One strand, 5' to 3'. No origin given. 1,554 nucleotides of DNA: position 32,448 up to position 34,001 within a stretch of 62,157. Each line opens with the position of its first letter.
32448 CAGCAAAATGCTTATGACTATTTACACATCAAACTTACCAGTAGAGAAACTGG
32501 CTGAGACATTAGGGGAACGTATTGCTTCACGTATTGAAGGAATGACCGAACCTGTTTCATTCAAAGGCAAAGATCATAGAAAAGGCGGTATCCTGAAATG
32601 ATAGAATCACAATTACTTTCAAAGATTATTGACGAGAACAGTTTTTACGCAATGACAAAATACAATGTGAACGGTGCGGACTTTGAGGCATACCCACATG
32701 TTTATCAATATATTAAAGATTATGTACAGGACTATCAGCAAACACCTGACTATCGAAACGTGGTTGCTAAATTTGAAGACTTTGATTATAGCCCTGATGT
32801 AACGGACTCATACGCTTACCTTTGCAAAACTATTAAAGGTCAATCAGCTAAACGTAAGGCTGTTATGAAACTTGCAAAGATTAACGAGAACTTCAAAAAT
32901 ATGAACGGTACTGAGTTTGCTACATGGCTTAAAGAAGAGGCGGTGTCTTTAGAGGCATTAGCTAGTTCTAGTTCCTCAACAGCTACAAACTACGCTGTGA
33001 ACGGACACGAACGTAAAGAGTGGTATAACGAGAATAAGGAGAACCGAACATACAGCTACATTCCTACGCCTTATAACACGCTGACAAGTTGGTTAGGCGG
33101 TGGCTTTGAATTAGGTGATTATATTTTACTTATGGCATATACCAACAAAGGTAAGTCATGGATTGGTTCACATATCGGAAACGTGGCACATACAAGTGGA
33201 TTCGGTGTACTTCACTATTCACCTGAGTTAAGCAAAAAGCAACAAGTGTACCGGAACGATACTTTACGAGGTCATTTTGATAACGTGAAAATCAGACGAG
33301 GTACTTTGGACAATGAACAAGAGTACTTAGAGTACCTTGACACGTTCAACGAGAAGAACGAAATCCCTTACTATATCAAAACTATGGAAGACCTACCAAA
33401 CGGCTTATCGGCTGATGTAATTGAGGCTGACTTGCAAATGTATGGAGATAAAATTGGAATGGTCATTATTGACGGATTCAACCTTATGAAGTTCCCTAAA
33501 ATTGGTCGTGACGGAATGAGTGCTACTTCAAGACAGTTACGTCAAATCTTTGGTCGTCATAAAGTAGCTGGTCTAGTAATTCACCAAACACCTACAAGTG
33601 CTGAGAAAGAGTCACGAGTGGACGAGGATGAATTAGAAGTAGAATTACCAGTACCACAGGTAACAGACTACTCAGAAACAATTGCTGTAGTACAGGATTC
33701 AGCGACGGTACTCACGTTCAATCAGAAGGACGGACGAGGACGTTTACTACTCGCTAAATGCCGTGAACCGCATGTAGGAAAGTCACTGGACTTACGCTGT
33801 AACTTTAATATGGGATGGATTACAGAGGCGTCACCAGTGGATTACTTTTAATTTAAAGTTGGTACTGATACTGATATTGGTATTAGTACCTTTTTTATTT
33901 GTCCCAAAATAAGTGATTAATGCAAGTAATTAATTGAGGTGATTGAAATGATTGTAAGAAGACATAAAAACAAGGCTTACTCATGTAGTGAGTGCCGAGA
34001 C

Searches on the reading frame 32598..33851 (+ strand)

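Call 48: search_protein_families(library=pfam, proteins=[window:32598-33851:+], max_evalue=0.001)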
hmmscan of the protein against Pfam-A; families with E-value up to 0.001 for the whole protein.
window:32598-33851:+ (417 aa): 2 families
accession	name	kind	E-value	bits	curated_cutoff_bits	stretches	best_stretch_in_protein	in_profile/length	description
PF03796.21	DnaB_C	-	3.5e-11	43.4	27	1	156-374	3-211/255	DnaB-like helicase C terminal domain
PF13481.12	AAA_25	-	0.00026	21.1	27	1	172-332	32-191/195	AAA domain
